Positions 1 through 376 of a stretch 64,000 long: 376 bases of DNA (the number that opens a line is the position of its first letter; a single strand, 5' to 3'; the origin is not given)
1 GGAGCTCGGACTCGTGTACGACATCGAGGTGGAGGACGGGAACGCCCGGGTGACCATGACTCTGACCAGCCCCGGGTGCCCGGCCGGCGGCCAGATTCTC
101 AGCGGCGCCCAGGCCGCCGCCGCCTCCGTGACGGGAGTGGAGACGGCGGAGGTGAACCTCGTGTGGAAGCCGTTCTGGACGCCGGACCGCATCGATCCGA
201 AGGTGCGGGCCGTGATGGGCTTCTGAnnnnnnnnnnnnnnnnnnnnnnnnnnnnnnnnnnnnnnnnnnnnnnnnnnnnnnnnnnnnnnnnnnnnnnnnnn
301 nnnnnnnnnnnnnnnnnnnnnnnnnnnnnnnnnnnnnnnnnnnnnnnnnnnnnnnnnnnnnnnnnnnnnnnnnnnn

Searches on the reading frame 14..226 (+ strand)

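Call 50: search_protein_families(library=pfam, proteins=[window:14-226:+], max_evalue=0.001)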
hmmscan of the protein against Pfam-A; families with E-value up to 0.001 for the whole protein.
window:14-226:+ (70 aa): 1 family
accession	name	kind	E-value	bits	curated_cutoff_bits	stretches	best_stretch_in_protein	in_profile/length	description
PF01883.24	FeS_assembly_P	-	3.3e-10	40.5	23.5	1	2-47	27-73/73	Iron-sulfur cluster assembly protein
